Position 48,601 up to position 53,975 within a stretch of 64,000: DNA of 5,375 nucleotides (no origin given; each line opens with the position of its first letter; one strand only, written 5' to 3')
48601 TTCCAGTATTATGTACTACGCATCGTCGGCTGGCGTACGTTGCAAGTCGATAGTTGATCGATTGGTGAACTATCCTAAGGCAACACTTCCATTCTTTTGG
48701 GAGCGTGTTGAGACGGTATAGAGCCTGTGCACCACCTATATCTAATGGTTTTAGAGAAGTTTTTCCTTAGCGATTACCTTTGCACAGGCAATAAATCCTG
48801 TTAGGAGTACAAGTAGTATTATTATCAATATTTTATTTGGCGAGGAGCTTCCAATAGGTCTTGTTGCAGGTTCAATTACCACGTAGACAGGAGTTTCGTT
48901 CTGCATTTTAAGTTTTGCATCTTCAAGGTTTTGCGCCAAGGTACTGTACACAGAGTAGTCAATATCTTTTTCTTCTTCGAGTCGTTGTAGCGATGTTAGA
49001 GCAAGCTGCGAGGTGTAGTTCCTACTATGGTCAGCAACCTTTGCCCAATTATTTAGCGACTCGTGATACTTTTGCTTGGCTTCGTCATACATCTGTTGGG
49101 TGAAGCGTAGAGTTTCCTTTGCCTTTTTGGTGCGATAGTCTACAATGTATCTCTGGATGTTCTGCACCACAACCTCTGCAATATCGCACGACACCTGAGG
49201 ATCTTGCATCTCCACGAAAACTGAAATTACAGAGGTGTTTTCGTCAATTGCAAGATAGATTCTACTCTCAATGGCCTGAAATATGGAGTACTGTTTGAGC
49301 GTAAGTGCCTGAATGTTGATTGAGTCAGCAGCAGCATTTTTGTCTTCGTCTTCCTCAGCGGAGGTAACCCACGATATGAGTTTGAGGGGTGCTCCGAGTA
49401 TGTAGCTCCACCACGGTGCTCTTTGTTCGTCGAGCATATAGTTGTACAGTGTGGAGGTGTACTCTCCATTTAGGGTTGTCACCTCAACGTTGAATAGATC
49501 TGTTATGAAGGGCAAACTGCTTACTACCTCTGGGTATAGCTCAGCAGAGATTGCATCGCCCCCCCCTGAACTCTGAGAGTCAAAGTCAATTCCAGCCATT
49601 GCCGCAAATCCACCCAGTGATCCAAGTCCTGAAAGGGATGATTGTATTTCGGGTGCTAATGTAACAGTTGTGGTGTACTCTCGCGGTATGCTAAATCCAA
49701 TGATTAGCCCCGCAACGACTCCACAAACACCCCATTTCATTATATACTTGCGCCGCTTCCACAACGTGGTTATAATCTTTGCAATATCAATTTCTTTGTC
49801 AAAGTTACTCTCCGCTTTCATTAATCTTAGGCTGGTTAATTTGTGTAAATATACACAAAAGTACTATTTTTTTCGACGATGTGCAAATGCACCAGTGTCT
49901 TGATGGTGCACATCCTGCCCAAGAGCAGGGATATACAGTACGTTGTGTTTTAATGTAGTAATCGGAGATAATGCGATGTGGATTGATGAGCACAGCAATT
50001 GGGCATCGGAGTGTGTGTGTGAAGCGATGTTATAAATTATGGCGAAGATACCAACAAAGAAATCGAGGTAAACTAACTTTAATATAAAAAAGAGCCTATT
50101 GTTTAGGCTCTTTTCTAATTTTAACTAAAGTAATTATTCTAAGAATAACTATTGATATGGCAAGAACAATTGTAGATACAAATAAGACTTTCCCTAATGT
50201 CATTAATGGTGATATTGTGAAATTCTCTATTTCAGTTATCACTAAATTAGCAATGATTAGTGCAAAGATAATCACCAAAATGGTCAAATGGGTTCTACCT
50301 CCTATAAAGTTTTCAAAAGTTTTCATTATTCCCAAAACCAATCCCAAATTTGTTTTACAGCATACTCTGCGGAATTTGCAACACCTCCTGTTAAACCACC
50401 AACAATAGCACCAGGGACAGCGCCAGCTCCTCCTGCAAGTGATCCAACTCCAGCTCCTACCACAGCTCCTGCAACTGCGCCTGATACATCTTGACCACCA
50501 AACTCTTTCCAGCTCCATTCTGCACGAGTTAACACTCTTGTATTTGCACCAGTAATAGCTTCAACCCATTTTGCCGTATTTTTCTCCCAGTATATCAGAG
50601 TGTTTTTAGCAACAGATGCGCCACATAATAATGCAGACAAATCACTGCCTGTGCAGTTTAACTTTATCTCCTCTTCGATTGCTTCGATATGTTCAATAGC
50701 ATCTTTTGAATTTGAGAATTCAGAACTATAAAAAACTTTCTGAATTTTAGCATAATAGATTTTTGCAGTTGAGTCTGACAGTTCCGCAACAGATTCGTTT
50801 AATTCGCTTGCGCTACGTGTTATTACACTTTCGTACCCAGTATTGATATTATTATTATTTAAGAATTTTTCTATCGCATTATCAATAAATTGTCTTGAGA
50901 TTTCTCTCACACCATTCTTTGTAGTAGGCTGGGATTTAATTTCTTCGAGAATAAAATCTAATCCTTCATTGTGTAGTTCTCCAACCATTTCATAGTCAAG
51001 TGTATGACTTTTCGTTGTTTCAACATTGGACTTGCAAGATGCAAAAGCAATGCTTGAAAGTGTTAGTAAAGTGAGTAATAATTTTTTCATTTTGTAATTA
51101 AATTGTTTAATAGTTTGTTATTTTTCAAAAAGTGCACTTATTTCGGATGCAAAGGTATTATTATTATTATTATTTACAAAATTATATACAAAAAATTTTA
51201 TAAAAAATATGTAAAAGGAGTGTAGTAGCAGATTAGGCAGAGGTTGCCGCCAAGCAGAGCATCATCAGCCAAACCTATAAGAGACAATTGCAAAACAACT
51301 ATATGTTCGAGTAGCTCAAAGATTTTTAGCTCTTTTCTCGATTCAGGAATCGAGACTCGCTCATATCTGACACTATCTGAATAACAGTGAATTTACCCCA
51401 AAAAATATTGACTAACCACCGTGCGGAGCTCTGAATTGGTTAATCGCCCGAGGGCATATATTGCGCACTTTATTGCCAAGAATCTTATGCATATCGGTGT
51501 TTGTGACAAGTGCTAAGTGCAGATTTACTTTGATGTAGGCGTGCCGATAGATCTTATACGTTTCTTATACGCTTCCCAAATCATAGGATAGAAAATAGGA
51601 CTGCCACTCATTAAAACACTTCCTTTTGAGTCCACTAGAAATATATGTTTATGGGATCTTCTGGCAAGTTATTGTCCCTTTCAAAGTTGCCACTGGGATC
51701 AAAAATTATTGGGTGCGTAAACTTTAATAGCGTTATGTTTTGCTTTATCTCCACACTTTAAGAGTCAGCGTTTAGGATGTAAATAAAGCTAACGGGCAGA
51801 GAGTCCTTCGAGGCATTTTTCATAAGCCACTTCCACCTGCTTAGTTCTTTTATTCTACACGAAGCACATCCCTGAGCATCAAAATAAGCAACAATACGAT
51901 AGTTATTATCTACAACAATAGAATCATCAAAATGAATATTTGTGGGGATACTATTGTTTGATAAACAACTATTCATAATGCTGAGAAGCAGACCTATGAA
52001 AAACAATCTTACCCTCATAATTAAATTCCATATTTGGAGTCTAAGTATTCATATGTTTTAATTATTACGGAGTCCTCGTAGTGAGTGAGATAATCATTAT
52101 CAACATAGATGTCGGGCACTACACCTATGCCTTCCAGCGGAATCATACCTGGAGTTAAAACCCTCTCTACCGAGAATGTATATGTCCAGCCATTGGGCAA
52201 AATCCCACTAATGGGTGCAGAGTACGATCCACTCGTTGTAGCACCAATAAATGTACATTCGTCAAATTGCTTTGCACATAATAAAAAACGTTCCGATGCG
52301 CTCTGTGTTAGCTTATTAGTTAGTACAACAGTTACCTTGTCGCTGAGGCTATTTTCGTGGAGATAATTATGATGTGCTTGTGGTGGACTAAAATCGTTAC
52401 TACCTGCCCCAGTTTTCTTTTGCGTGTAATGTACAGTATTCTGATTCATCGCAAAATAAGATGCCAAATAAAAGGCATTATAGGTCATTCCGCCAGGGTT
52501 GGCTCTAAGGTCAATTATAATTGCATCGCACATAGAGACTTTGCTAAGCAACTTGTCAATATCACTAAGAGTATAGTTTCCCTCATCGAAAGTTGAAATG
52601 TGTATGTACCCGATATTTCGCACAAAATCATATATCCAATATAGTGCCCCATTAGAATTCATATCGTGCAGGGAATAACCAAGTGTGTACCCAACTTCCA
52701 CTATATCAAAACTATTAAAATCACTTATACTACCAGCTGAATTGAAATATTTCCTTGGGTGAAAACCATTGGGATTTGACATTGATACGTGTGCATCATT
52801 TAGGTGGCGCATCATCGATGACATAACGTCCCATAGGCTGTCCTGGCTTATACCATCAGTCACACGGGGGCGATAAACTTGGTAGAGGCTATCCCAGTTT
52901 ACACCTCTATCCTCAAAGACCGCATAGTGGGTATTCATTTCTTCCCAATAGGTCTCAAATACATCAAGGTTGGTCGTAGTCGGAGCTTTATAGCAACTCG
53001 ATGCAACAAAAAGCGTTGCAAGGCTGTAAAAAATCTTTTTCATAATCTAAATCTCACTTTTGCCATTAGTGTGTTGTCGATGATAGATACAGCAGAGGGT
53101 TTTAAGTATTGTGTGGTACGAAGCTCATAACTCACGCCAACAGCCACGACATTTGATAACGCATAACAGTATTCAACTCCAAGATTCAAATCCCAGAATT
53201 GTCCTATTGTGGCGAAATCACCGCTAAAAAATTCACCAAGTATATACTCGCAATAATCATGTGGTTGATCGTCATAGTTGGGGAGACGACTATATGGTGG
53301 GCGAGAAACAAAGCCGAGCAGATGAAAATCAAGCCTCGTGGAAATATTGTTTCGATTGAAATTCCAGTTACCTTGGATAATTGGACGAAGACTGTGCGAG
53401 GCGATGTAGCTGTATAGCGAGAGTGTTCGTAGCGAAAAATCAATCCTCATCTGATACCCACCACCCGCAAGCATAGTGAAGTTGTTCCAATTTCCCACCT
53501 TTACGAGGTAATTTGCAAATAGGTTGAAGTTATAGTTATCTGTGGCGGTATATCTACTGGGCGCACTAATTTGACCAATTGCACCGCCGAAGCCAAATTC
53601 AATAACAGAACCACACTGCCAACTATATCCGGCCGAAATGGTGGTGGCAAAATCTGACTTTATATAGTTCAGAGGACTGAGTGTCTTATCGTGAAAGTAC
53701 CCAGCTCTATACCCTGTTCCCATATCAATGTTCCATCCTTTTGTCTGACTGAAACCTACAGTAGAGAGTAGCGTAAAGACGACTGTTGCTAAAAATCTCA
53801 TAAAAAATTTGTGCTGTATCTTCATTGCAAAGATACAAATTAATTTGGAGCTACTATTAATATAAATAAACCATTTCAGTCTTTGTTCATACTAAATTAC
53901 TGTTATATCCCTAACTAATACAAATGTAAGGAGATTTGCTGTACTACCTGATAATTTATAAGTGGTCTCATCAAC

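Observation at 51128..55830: Perfect 296-bp direct repeat places an identical promoter region in front of two different envelope gene modules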

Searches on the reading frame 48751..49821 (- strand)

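Call 13: search_protein_families(library=pfam, proteins=[window:48751-49821:-], max_evalue=0.01)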
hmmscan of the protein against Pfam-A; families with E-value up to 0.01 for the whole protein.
window:48751-49821:- (356 aa): 3 families
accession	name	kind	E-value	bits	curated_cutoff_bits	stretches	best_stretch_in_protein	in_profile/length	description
PF02706.20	Wzz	-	4.2e-08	33.8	25.5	1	10-62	2-54/91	Chain length determinant protein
PF13807.11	GNVR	-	4.3e-05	23.8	27.7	1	278-353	7-81/82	G-rich domain on putative tyrosine kinase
PF10657.14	RC-P840_PscD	-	0.00036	21.2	23.5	1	198-252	74-128/144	Photosystem P840 reaction centre protein PscD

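Call 14: search_protein_families(library=ncbifam, proteins=[window:48751-49821:-], max_evalue=0.01)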
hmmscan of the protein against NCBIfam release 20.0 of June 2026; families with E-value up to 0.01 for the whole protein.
window:48751-49821:- (356 aa): 7 families
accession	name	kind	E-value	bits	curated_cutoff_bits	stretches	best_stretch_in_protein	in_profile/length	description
NF007699.1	PRK10381.1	equivalog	1.4e-09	37.3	300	1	4-63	20-79/368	LPS O-antigen length regulator Wzz(fepE)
TIGR03007.1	pepcterm_ChnLen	equivalog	1.8e-08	33.1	278.85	1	276-350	355-433/498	XrtA system polysaccharide chain length determinant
TIGR03017.1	EpsF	equivalog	7.9e-07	28.1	422.75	0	290-347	356-413/444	chain length determinant protein EpsF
NF012015.1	PRK15471.1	equivalog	1.3e-06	27.6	267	1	209-353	179-317/325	LPS O-antigen chain length determinant protein WzzB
NF008645.0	PRK11638.1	equivalog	2.7e-05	23.5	332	1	3-102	9-108/349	ECA polysaccharide chain length modulation protein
TIGR01006.1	polys_exp_MPA1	subfamily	4e-05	23.2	296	0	4-53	4-51/226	CspC family polysaccharide chain length determinant protein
TIGR01010.1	BexC_CtrB_KpsE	subfamily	0.00011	21.4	437.5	1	180-258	114-192/362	polysaccharide export inner-membrane protein, BexC/CtrB/KpsE family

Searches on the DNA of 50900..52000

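Call 8: search_rna_families(source=window, start=50900, end=52000, threshold=evalue, max_evalue=10)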
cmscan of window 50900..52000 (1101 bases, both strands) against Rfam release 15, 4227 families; matches with E-value up to 10: 3.
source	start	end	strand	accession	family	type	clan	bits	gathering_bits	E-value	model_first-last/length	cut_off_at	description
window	50955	51032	-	RF02296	TtnuCD20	Gene; snRNA; snoRNA; CD-box;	-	18.7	80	4.1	1-66/66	no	Tetrahymena snoRNA TtnuCD20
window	51532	51709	+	RF02197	TP73-AS1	Gene; lncRNA;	-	12.5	75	8.3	1-161/161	no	TP73 antisense RNA 1 conserved region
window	51141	51180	-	RF02350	psRNA6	Gene; sRNA;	-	9.7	60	6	1-333/333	no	Nitrosomonas sRNA psRNA6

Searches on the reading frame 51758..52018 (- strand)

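Call 13: search_protein_families(library=pfam, proteins=[window:51758-52018:-], max_evalue=0.01)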
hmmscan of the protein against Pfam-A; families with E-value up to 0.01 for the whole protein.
window:51758-52018:- (86 aa): 0 families

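Call 14: search_protein_families(library=ncbifam, proteins=[window:51758-52018:-], max_evalue=0.01)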
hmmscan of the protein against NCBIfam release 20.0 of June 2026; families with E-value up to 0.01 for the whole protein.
window:51758-52018:- (86 aa): 1 family
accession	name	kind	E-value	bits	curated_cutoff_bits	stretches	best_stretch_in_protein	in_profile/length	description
NF052497.1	AlphRhmnaseBT3686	equivalog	0.0013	17.3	700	1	16-68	24-76/424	alpha-l-rhamnosidase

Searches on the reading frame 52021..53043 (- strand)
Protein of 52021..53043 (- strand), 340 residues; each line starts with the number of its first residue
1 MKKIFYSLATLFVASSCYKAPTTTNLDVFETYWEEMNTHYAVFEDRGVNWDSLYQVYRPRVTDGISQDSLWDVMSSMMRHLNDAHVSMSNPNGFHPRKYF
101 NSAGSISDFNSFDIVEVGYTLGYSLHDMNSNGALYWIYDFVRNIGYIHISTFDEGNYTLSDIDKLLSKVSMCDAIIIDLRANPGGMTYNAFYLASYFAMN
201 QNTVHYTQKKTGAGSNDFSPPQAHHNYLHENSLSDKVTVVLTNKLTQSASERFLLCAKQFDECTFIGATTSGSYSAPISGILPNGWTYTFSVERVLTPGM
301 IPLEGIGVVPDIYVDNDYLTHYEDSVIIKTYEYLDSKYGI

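Call 13: search_protein_families(library=pfam, proteins=[window:52021-53043:-], max_evalue=0.01)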
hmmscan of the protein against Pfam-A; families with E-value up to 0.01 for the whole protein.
window:52021-53043:- (340 aa): 2 families
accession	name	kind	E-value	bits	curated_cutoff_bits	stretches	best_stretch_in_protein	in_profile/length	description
PF03572.23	Peptidase_S41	-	5.9e-27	94.7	24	1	143-314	1-165/165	Peptidase family S41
PF14684.11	Tricorn_C1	-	8e-10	38.9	24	1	28-78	8-58/59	Tricorn protease C1 domain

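Call 14: search_protein_families(library=ncbifam, proteins=[window:52021-53043:-], max_evalue=0.01)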
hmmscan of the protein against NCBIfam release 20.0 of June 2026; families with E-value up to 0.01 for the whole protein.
window:52021-53043:- (340 aa): 11 families
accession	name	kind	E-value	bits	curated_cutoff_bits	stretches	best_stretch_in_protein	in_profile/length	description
TIGR00225.1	prc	subfamily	7.4e-14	51.5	218.6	1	142-317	151-317/335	C-terminal processing peptidase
NF045588.1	Cterm_S41_CtpA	exception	2.3e-13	49.8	625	1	142-320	214-382/401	carboxyl-terminal processing protease CtpA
NF045590.1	Cterm_S41_CtpC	exception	1.1e-10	40.9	665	1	143-315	217-379/418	carboxyl-terminal processing protease CtpC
TIGR03900.1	prc_long_Delta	hypoth_equivalog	2.5e-10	39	660.95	1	142-323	237-413/973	MXAN_5808 family serine peptidase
NF045589.1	Cterm_S41_CtpB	exception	1.1e-09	37.5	633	1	142-316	218-382/416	carboxyl-terminal processing protease CtpB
NF052377.1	lmo1851_S41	exception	1.3e-09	37.3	725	1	143-316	205-369/468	lmo1851 family serine protease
NF033424.1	chlamy_CPAF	equivalog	1.6e-09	36.9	250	1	142-200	303-362/564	protease-like activity factor CPAF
NF045591.1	Cterm_S41_CtpZ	exception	2e-07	30.1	525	1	143-316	213-376/403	carboxyl-terminal processing protease CtpZ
NF058627.1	S41_Gfo1087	equivalog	2.7e-07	29.9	455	1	143-277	223-370/489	GFO_1087 family putative carboxy terminal peptidase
NF008388.1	PRK11186.1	exception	6.7e-05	21.5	825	1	142-272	355-476/663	carboxy terminal-processing peptidase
NF051464.1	tail_spec_CT441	exception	0.001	17.9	700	1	144-251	354-458/645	tail-specific protease Tsp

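Call 16: find_encoding_contigs(protein=window:52021-53043:-, flank=10000, max_places=10)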
Protein window:52021-53043:- (340 aa): no gene with exactly this product is on record in the collection.

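Call 59: search_protein_families(library=padloc, proteins=[window:52021-53043:-], max_evalue=0.01)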
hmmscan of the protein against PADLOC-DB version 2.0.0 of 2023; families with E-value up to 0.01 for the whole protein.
window:52021-53043:- (340 aa): 0 families

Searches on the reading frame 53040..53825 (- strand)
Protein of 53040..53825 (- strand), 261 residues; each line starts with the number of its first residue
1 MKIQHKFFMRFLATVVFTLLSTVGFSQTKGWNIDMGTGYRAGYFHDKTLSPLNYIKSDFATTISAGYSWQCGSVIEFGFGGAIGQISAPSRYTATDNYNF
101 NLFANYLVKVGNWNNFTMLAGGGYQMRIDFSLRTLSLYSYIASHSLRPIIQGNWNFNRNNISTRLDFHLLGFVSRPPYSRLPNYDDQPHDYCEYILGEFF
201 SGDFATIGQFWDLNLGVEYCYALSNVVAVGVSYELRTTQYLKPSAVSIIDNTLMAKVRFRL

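Call 13: search_protein_families(library=pfam, proteins=[window:53040-53825:-], max_evalue=0.01)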
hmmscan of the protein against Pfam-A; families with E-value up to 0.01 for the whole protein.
window:53040-53825:- (261 aa): 0 families

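Call 14: search_protein_families(library=ncbifam, proteins=[window:53040-53825:-], max_evalue=0.01)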
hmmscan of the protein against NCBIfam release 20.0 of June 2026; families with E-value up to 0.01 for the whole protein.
window:53040-53825:- (261 aa): 0 families

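Call 37: find_homologous_proteins(query=window:53040-53825:-)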
Query window:53040-53825:- (261 aa): 1 proteins with E <= 0.001 among 320 candidates.
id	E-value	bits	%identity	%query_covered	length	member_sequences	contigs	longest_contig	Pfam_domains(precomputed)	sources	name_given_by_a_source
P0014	4.0e-176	602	100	100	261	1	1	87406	-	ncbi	-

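Call 59: search_protein_families(library=padloc, proteins=[window:53040-53825:-], max_evalue=0.01)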
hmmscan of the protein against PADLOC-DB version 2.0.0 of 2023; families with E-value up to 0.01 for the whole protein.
window:53040-53825:- (261 aa): 0 families

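Call 65: search_protein_representatives(protein=window:53040-53825:-)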
Query: 261 residues. Proteins with E-value up to 0.001 (for the whole library): 62; up to 1e-10: 10; up to 1e-30: 4. The best 62 are listed.
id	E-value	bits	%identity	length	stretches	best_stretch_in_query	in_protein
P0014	1.3e-176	601.8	100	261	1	1-261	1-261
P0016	1.3e-37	146.1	35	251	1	13-261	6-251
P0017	1.5e-37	145.9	35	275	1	28-257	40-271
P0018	2.4e-32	128.8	33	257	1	13-261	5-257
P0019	7.2e-26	107.6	31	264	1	11-257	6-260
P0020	3.0e-25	105.5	29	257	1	12-261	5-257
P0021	3.7e-23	98.7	28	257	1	19-254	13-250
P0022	1.7e-13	67.0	27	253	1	14-261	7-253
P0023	3.7e-13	65.9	25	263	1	4-257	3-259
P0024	2.2e-11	60.1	26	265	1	6-254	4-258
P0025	2.5e-10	56.6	28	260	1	14-239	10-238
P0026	1.9e-09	53.7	26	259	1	28-260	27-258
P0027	6.3e-09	52.0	29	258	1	19-258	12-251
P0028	8.4e-09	51.6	27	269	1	37-244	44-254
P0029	1.2e-08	51.1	27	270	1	32-254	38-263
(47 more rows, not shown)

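Call 66: find_encoding_contigs(protein=P0016, flank=8000, max_places=4)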
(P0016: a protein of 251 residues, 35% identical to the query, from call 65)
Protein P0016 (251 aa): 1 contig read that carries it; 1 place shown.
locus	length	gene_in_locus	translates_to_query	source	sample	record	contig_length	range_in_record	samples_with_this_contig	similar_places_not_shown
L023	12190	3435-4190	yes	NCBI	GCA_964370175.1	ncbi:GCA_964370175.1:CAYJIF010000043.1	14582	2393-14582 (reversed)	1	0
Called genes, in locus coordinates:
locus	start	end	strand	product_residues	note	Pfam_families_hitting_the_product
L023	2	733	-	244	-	?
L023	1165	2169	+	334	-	PF01223:Endonuclease_NS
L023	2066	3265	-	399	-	-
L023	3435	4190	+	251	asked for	-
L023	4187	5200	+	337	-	PF14684:Tricorn_C1 (weak), PF03572:Peptidase_S41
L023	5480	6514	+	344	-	PF02661:Fic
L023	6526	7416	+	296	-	-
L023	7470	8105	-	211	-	PF00589:Phage_integrase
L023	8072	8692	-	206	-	PF17293:Arm-DNA-bind_5, PF13102:Phage_int_SAM_5 (weak)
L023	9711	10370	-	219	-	-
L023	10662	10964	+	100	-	PF12833:HTH_18, PF00165:HTH_AraC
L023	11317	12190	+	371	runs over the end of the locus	PF00149:Metallophos, PF12850:Metallophos_2 (weak)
